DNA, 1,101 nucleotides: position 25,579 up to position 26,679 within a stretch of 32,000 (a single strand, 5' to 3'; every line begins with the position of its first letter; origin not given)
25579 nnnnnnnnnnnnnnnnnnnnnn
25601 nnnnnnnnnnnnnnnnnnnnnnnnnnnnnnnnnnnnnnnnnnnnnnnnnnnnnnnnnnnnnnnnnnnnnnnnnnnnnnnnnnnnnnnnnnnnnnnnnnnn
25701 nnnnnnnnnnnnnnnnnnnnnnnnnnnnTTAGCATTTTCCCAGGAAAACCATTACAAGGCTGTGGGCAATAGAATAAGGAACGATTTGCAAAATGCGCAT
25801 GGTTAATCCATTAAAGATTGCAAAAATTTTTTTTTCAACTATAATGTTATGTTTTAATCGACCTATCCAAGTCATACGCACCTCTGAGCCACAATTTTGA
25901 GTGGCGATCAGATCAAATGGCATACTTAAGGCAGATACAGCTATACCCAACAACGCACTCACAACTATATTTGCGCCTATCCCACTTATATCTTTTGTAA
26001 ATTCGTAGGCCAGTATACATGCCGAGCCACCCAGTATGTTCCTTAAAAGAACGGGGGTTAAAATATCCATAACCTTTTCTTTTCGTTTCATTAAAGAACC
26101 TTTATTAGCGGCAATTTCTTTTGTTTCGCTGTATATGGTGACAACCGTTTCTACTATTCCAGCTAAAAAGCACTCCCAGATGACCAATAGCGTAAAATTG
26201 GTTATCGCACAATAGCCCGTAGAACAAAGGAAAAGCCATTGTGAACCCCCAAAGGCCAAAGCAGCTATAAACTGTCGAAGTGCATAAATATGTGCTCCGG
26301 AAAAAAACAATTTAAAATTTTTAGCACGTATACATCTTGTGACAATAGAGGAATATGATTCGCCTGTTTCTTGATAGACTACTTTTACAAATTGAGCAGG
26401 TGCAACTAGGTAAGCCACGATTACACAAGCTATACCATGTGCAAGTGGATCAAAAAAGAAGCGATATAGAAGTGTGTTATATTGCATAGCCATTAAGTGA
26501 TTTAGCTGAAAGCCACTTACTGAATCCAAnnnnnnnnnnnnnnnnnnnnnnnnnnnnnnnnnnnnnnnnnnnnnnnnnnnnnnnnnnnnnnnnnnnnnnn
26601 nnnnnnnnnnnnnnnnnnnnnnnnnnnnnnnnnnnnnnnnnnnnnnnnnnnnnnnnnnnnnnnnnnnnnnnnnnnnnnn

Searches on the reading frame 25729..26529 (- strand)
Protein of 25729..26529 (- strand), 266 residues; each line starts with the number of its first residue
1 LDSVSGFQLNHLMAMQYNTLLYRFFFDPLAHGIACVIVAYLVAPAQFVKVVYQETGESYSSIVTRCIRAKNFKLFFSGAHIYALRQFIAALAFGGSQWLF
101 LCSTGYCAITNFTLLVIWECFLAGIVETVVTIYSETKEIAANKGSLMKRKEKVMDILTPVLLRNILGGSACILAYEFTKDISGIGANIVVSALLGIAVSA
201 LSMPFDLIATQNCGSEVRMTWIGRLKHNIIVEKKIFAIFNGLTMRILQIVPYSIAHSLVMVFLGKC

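Call 3: search_protein_families(library=pfam, proteins=[window:25729-26529:-], max_evalue=10)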
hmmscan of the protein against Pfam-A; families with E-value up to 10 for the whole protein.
window:25729-26529:- (266 aa): 1 family
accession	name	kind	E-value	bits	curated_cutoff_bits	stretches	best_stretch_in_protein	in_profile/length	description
PF00153.32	Mito_carr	-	1.7e-09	37.7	22.3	2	29-91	10-79/96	Mitochondrial carrier protein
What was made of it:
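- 25729..26493 (-): MCF-like ('mini mitochondrial carrier') CDS. It is 254 aa from ATG 26493, or 252 aa from ATG 26487. The stop codon is at 25729-25731. PF00153: 37.7 bits against a cut-off of 22.3 (call 3).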

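Call 4: search_protein_families(library=ncbifam, proteins=[window:25729-26529:-], max_evalue=10)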
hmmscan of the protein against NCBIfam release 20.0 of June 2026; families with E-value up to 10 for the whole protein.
window:25729-26529:- (266 aa): 0 families

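Call 6: find_homologous_proteins(query=window:25729-26529:-, max_evalue=0.001)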
Query window:25729-26529:- (266 aa): 24 proteins with E <= 0.001 among 921 candidates.
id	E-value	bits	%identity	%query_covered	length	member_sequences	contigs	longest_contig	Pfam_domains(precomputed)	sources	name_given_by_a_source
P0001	4.2e-148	510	91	95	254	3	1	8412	PF00153.33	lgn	-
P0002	6.1e-141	487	87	95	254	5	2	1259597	PF00153.33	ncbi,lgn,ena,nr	ncbi:MAG: hypothetical protein NMK33_03700 [Candidatus Cardinium sp.]|nr:MAG: hypothetical protein N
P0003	2.8e-140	484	87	94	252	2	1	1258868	PF00153.33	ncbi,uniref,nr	ncbi:hypothetical protein [Cardinium endosymbiont of Dermatophagoides farinae]|uniref:hypothetical p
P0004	2.2e-139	481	85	94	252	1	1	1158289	PF00153.33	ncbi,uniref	ncbi:hypothetical protein [Cardinium endosymbiont of Nabis limbatus]|uniref:hypothetical protein n=1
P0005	3.5e-139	481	86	94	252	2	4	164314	PF00153.33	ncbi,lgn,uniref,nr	ncbi:MAG: hypothetical protein V3581_00925 [Candidatus Cardinium sp.]|uniref:hypothetical protein n=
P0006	1.1e-136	473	85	95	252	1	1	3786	PF00153.33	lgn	-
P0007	2.4e-133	462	83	94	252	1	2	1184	PF00153.33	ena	-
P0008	2.0e-132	459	83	94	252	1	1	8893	PF00153.33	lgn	-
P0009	2.8e-132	458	82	94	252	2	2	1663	PF00153.33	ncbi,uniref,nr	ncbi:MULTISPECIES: hypothetical protein [unclassified Candidatus Cardinium]|uniref:hypothetical prot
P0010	4.1e-130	451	80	94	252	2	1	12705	PF00153.33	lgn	-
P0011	8.6e-126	437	78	95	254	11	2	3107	PF00153.33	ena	-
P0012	1.2e-119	417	76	94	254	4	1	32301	PF00153.33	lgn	-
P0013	1.3e-113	397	70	94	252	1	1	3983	PF00153.33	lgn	-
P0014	4.6e-113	395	69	94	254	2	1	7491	PF00153.33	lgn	-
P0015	4.2e-111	389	72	94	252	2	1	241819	PF00153.33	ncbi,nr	ncbi:hypothetical protein [Candidatus Cardinium hertigii]|nr:hypothetical protein [Candidatus Cardin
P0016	1.9e-108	380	67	94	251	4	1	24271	PF00153.33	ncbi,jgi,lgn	jgi:hypothetical protein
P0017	5.5e-106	372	66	94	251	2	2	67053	PF00153.33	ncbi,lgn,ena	-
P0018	4.3e-98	346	63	93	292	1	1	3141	PF00153.33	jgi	-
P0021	7.7e-91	322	59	94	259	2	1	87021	PF00153.33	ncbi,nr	ncbi:MAG: hypothetical protein K2X94_01325 [Amoebophilaceae bacterium]|nr:hypothetical protein [Amoe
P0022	3.0e-88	314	57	92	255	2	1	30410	PF00153.33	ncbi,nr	ncbi:MAG: hypothetical protein NQ127_03530 [Candidatus Cardinium sp.]|nr:hypothetical protein [Candi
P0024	1.6e-79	285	55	94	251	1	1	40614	-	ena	-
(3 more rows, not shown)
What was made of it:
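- Checked: The family is conserved at 55-91% identity over 24 proteins (call 6).
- Intact orthologues of 251-254 aa occur in 24 proteins at 55-91% identity (call 6).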

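Call 18: find_encoding_contigs(protein=P0015, flank=6000, max_places=2)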
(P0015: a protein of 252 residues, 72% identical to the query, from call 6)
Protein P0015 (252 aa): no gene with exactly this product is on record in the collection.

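Call 19: find_encoding_contigs(protein=P0021, flank=6000, max_places=2)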
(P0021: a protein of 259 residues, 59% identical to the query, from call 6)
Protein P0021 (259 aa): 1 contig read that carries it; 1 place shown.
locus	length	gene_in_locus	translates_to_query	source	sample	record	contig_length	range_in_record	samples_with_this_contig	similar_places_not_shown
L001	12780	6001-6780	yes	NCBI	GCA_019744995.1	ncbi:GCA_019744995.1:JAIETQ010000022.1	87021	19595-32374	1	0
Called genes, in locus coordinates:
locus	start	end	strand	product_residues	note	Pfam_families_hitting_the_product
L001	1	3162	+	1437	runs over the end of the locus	PF04357:TamB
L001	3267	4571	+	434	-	PF11104:PilM_2 (weak), PF02491:SHS2_FTSA, PF06723:MreB_Mbl (weak), PF14450:FtsA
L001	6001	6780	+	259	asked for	PF00153:Mito_carr (faint)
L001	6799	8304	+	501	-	PF03219:TLC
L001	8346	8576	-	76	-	PF06296:RelE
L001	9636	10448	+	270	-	PF00929:RNase_T, PF20600:ExoX-like_C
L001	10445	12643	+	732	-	PF17764:PriA_3primeBD, PF00270:DEAD, PF04851:ResIII, PF18319:Zn_ribbon_PriA, PF00271:Helicase_C (weak), PF18074:PriA_C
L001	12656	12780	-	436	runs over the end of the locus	PF00919:UPF0004, PF04055:Radical_SAM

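Call 20: find_encoding_contigs(protein=P0024, flank=6000, max_places=2)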
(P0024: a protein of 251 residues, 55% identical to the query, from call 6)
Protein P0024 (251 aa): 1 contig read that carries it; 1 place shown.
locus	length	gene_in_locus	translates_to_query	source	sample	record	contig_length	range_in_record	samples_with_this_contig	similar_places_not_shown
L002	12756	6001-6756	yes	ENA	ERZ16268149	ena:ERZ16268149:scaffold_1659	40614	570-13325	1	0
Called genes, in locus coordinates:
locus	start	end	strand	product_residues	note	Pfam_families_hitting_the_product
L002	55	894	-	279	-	-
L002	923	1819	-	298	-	PF17827:PrmC_N, PF05175:MTS, PF06325:PrmA (weak), PF13847:Methyltransf_31, PF13649:Methyltransf_25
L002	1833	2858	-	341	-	PF00154:RecA_N, PF08423:Rad51, PF06745:ATPase (weak), PF21096:RecA_C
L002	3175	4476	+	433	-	PF11104:PilM_2 (faint), PF02491:SHS2_FTSA, PF06723:MreB_Mbl (weak), PF14450:FtsA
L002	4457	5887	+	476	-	PF00091:Tubulin, PF12327:FtsZ_C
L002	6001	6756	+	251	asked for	-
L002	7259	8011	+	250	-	-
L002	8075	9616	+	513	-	PF03219:TLC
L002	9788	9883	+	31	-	-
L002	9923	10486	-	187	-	PF00265:TK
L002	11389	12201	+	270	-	-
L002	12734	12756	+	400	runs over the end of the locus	PF00009:GTP_EFTU, PF03144:GTP_EFTU_D2, PF03143:GTP_EFTU_D3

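Call 22: find_encoding_contigs(protein=P0022, flank=6000, max_places=2)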
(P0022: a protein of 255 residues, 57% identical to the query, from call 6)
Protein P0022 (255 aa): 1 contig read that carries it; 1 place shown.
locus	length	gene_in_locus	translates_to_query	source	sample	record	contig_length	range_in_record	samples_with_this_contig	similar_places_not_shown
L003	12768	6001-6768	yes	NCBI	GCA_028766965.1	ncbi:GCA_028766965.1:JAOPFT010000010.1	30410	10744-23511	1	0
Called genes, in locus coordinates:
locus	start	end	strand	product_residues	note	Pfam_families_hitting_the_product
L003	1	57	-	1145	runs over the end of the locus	PF02811:PHP, PF07733:DNA_pol3_alpha, PF17657:DNA_pol3_finger, PF14579:HHH_6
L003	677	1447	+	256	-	-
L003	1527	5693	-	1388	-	PF19268:CIS_TMP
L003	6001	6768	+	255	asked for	PF00153:Mito_carr (faint)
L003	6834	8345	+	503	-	PF03219:TLC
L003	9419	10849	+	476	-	PF00474:SSF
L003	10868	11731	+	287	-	PF00702:Hydrolase, PF13344:Hydrolase_6, PF13419:HAD_2 (weak), PF13242:Hydrolase_like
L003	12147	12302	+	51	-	-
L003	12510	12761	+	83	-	PF02823:ATP-synt_DE_N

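Call 23: find_encoding_contigs(protein=P0017, flank=6000, max_places=2)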
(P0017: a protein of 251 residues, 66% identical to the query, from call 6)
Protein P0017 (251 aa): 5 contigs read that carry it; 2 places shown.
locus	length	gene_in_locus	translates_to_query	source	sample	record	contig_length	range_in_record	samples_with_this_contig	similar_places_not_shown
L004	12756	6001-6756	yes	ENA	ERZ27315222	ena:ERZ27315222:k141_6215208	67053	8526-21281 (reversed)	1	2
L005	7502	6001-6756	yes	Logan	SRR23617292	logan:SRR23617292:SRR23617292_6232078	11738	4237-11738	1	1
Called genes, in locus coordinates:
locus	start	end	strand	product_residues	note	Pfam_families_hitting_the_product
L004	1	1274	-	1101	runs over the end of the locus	PF00133:tRNA-synt_1, PF09334:tRNA-synt_1g (weak), PF08264:Anticodon_1, PF19302:DUF5915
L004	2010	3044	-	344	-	-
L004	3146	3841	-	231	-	PF01509:TruB_N, PF16198:TruB_C_2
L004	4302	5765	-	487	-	PF01225:Mur_ligase, PF08245:Mur_ligase_M, PF02875:Mur_ligase_C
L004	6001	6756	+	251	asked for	PF00153:Mito_carr (faint)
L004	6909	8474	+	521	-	PF03219:TLC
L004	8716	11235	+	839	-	PF00521:DNA_topoisoIV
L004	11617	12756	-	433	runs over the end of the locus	PF02646:RmuC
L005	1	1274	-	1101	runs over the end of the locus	PF00133:tRNA-synt_1, PF09334:tRNA-synt_1g (weak), PF08264:Anticodon_1, PF19302:DUF5915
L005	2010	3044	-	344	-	-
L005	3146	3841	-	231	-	PF01509:TruB_N, PF16198:TruB_C_2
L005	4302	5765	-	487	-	PF01225:Mur_ligase, PF08245:Mur_ligase_M, PF02875:Mur_ligase_C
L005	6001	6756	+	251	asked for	PF00153:Mito_carr (faint)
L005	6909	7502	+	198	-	?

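Call 24: find_encoding_contigs(protein=P0003, flank=6000, max_places=2)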
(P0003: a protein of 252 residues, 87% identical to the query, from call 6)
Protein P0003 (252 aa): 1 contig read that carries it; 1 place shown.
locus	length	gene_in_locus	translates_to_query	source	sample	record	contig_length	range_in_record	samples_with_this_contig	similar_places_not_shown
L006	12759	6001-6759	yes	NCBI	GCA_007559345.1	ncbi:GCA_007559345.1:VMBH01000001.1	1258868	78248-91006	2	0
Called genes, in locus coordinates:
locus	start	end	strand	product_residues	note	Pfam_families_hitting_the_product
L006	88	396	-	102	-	PF03083:MtN3_slv, PF04193:PQ-loop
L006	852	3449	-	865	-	PF01624:MutS_I, PF05188:MutS_II, PF05192:MutS_III, PF05190:MutS_IV, PF00488:MutS_V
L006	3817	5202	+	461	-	PF13606:Ank_3 (faint), PF13637:Ank_4 (faint), PF00023:Ank (faint), PF12796:Ank_2 (weak)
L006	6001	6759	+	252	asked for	PF00153:Mito_carr (faint)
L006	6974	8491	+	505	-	PF03219:TLC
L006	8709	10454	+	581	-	PF09820:AAA-ATPase_like, PF08011:PDDEXK_9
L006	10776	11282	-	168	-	-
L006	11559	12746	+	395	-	PF01098:FTSW_RODA_SPOVE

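Call 25: predict_structure(alignment_id=A1)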
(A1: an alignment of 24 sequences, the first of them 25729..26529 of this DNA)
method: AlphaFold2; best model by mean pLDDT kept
length: 266 residues; sequences in the alignment: 24
mean_pLDDT: 71.8   pTM: 0.62
mean pLDDT of the five models: 71.8, 71.7, 65.3, 64.9, 61.7
residues with pLDDT >= 90: 0; 70-90: 181; 50-70: 64; < 50: 21
segments of 3 or more residues with pLDDT < 50: 1-18
pLDDT, mean of each block of 10 residues (from residue 1): 43 41 59 78 79 79 84 77 76 71 59 67 77 70 66 73 80 75 79 87 79 71 73 71 80 79 69
secondary structure, 60 per line:
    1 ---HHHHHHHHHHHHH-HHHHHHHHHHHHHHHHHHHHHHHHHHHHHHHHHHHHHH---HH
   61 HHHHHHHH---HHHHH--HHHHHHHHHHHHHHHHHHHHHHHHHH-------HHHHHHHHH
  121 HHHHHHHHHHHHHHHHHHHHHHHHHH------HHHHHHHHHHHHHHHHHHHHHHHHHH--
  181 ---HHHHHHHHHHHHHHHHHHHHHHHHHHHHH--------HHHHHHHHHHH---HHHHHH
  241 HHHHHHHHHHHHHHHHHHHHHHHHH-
elements in order: H4-16 H18-55 H59-68 H72-76 H79-104 H112-146 H153-178 H184-212 H221-231 H235-265

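Call 26: search_protein_representatives(alignment_id=A1)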
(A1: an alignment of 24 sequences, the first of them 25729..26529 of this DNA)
Query: 24 sequences, 252 profile positions. Proteins with E-value up to 0.001 (for the whole library): 46; up to 1e-10: 36; up to 1e-30: 19. The best 46 are listed.
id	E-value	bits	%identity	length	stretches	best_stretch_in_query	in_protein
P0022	1.1e-120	418.3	-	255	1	3-251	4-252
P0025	3.1e-66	239.9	-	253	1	8-250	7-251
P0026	4.6e-49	183.7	-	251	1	7-250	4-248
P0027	7.9e-49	182.9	-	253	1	7-249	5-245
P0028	4.0e-46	174.0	-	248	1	11-250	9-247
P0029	1.8e-45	171.9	-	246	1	6-250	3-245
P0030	6.0e-45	170.2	-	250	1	11-249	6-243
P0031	1.5e-44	168.9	-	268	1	4-242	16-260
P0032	4.4e-43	164.1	-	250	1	8-249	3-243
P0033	3.0e-41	158.1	-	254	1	7-249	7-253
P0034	2.4e-38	148.6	-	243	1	7-250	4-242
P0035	1.6e-37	145.9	-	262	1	8-251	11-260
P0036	2.9e-35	138.5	-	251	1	7-251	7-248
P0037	5.0e-35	137.7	-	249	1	10-249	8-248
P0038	1.7e-34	136.0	-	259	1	15-249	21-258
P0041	6.6e-32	127.5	-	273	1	6-243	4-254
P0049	6.9e-19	84.8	-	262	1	2-250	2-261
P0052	9.4e-17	77.8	-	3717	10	36-73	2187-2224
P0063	4.9e-08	49.3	-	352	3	164-241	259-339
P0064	6.0e-08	49.0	-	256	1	4-243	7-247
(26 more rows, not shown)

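Call 28: list_cluster_members(proteins=[P0025, P0026, P0027, P0028, P0031, P0035, P0041, P0049, P0052, P0063])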
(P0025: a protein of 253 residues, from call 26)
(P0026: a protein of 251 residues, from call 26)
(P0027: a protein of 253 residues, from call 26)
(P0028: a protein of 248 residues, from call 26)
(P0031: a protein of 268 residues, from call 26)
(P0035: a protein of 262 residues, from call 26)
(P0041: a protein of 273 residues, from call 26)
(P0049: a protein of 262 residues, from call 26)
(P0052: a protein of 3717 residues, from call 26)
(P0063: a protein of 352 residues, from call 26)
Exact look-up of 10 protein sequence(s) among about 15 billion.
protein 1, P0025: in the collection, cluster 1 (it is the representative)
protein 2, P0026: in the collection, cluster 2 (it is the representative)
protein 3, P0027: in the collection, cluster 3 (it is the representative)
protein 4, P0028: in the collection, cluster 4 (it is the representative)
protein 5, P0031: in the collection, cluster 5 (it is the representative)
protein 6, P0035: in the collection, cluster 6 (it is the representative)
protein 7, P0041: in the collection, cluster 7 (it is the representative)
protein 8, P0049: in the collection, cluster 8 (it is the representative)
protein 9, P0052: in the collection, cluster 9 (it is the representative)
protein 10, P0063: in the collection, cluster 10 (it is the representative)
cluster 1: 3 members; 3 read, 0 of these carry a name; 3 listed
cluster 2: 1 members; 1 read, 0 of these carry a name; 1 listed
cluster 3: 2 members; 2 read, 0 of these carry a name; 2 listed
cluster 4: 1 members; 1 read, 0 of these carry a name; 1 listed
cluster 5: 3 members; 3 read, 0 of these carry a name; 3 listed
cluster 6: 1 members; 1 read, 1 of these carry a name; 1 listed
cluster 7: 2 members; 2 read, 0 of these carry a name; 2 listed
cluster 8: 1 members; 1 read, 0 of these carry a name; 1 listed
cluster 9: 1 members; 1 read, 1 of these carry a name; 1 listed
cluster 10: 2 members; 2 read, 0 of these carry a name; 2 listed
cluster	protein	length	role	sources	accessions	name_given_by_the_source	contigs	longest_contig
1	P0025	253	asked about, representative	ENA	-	-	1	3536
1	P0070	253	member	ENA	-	-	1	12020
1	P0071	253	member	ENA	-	-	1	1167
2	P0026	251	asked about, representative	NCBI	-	-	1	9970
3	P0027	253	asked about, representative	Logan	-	-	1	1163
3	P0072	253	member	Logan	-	-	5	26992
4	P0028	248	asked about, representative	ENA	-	-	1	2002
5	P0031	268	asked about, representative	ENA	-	-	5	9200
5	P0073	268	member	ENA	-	-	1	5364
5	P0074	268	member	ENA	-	-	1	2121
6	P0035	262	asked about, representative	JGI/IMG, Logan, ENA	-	hypothetical protein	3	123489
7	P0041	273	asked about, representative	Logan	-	-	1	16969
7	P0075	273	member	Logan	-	-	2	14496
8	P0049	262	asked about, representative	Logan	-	-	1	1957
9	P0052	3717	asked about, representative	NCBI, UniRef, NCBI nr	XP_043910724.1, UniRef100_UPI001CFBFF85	mucin-16-like [Protopterus annectens] | mucin-16-like n=1 Tax=Protopterus annectens TaxID=7888 RepID=UPI001CFBFF85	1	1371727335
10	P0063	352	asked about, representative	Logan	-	-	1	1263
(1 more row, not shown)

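Call 29: find_encoding_contigs(protein=P0035, flank=6000, max_places=1)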
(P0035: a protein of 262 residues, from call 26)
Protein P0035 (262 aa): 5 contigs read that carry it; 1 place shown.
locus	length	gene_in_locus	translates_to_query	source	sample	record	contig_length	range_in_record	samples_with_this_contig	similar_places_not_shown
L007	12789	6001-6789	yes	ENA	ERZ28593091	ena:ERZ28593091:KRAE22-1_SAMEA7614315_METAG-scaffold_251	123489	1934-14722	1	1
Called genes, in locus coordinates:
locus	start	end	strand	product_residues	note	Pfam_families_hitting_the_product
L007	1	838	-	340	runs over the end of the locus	PF01208:URO-D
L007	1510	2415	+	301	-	PF01656:CbiA, PF09140:MipZ, PF10609:ParA (weak), PF13614:AAA_31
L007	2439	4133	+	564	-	PF03717:PBP_dimer, PF00905:Transpeptidase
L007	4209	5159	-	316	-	PF00889:EF_TS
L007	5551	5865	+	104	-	PF02699:YajC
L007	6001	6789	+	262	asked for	PF00153:Mito_carr (faint)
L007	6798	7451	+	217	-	PF00005:ABC_tran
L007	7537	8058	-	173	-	PF00160:Pro_isomerase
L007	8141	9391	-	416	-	PF03054:tRNA_Me_trans, PF20259:tRNA_Me_trans_M, PF20258:tRNA_Me_trans_C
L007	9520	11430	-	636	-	PF00089:Trypsin (weak), PF13365:Trypsin_2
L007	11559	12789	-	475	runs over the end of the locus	PF02881:SRP54_N, PF00448:SRP54, PF09439:SRPRB (faint), PF13207:AAA_17 (faint), PF02978:SRP_SPB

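Call 30: fold_search(model_id=the predicted structure, library=pdb)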
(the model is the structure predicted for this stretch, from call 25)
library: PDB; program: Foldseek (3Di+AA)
matches with E <= 10: 112; with E <= 0.001: 0
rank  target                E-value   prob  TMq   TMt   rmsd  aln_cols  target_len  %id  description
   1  8hbv_A                1.5e-03  1.00  0.56  0.53   6.3       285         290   15  Structure of human UCP1 in the nucleotide-free state (released 2023-06-21)
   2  6gci_A                6.0e-03  1.00  0.62  0.58   6.2       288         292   13  Structure of the bongkrekic acid-inhibited mitochondrial ADP/ATP carrier (released 2019-01-09)
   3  8g8w_A                6.3e-03  1.00  0.57  0.53   6.1       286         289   16  Molecular mechanism of nucleotide inhibition of human uncoupling protein 1 (released 2023-06-07)
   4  4c9h_A                4.4e-01  0.89  0.43  0.42   9.3       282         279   12  Structure of yeast mitochondrial ADP/ATP carrier isoform 2 inhibited by carboxyatractyloside (P212121 crystal form) (released 2014-01-22)
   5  4c9q_B                4.8e-01  0.98  0.53  0.50   6.8       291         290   11  Structure of yeast mitochondrial ADP/ATP carrier isoform 3 inhibited by carboxyatractyloside (P21 crystal form) (released 2014-01-22)
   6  4c9g                  6.5e-01  0.95  0.50  0.50   7.1       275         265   13  Structure of yeast mitochondrial ADP/ATP carrier isoform 2 inhibited by carboxyatractyloside (C2221 crystal form) (released 2014-01-22)
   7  4c9j_A                1.3e+00  0.82  0.49  0.48   7.5       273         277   15  Structure of yeast mitochondrial ADP/ATP carrier isoform 3 inhibited by carboxyatractyloside (P212121 crystal form) (released 2014-01-22)
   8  6r72_B                1.4e+00  0.12  0.22  0.14  12.9       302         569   13  Crystal structure of BmrA-E504A in an outward-facing conformation (released 2020-05-06)
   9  7xec_A                1.5e+00  0.07  0.16  0.09  19.4       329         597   12  Cryo-EM structure of human ABCD1 E630Q in the presence of ATP in inward-facing state 2 (released 2023-03-29)
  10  9csi                  1.5e+00  0.16  0.25  0.15  13.1       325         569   10  A. baumannii MsbA Bound to Cerastecin Compound 5 (released 2024-09-04)
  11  7w5z_M3               1.6e+00  0.30  0.35  0.30  11.6       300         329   15  Cryo-EM structure of Tetrahymena thermophila mitochondrial complex IV, composite dimer model (released 2022-04-06)
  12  7ow8_A                1.9e+00  0.12  0.22  0.14  12.6       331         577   12  CryoEM structure of the ABC transporter BmrA E504A mutant in complex with ATP-Mg (released 2022-01-19)
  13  2yev_A                2.2e+00  0.10  0.17  0.08  18.3       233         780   11  Structure of caa3-type cytochrome oxidase (released 2012-05-23)
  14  6m6w_G                2.3e+00  0.08  0.12  0.20  12.7       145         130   13  Crystal structure the toxin-antitoxin MntA-HpeT mutant-Y104A (released 2020-09-30)
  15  7zdw_C                2.5e+00  0.11  0.25  0.15  16.4       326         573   13  IF(heme/confined) conformation of CydDC mutant (E500Q.C) in AMP-PNP(CydD) bound state (Dataset-22) (released 2023-04-19)
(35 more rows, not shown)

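Call 33: find_homologous_proteins(query=A2, max_evalue=0.001)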
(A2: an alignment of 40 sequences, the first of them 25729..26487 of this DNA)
Query A2 (40 sequences) (252 aa, profile of the alignment): 26 proteins with E <= 0.001 among 8000 candidates.
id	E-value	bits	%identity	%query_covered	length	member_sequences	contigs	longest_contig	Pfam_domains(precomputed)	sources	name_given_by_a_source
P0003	2.0e-89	317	87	100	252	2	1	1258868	PF00153.33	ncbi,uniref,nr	ncbi:hypothetical protein [Cardinium endosymbiont of Dermatophagoides farinae]|uniref:hypothetical p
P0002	2.0e-89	317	87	100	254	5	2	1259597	PF00153.33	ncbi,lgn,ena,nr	ncbi:MAG: hypothetical protein NMK33_03700 [Candidatus Cardinium sp.]|nr:MAG: hypothetical protein N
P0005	9.9e-88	312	86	100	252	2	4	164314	PF00153.33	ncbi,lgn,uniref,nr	ncbi:MAG: hypothetical protein V3581_00925 [Candidatus Cardinium sp.]|uniref:hypothetical protein n=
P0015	2.1e-87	311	72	100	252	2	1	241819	PF00153.33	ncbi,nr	ncbi:hypothetical protein [Candidatus Cardinium hertigii]|nr:hypothetical protein [Candidatus Cardin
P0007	2.8e-87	310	83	100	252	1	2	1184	PF00153.33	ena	-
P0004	3.1e-87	310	85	100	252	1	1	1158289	PF00153.33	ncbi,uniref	ncbi:hypothetical protein [Cardinium endosymbiont of Nabis limbatus]|uniref:hypothetical protein n=1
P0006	4.2e-87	310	85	99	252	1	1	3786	PF00153.33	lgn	-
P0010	1.1e-86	308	80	100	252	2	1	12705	PF00153.33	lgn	-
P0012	1.4e-86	308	76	100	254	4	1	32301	PF00153.33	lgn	-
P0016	3.4e-86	307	67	99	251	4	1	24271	PF00153.33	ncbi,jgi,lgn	jgi:hypothetical protein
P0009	5.1e-86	306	82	100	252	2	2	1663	PF00153.33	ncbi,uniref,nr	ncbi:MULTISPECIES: hypothetical protein [unclassified Candidatus Cardinium]|uniref:hypothetical prot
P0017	1.4e-85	305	66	99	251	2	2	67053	PF00153.33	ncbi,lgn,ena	-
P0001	2.5e-85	304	92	100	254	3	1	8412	PF00153.33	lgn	-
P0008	7.4e-85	302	83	99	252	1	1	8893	PF00153.33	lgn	-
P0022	1.2e-84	302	57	98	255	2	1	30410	PF00153.33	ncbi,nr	ncbi:MAG: hypothetical protein NQ127_03530 [Candidatus Cardinium sp.]|nr:hypothetical protein [Candi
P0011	2.9e-84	300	78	100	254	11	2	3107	PF00153.33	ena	-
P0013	1.6e-83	298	70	100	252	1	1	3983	PF00153.33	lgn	-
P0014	1.9e-83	298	69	100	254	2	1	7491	PF00153.33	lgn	-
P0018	4.1e-82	293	63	98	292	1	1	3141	PF00153.33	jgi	-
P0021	2.7e-81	291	59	99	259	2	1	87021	PF00153.33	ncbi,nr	ncbi:MAG: hypothetical protein K2X94_01325 [Amoebophilaceae bacterium]|nr:hypothetical protein [Amoe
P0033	1.6e-79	285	34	94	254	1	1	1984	PF00153.33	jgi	jgi:hypothetical protein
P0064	1.6e-60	223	27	31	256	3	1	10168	-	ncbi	-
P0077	7.0e-5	40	-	-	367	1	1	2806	PF00153.33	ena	-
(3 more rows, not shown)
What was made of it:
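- Tried and rejected: Word-indexed protein search with A2: this mostly re-found Cardinium because of candidate capping (call 33).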
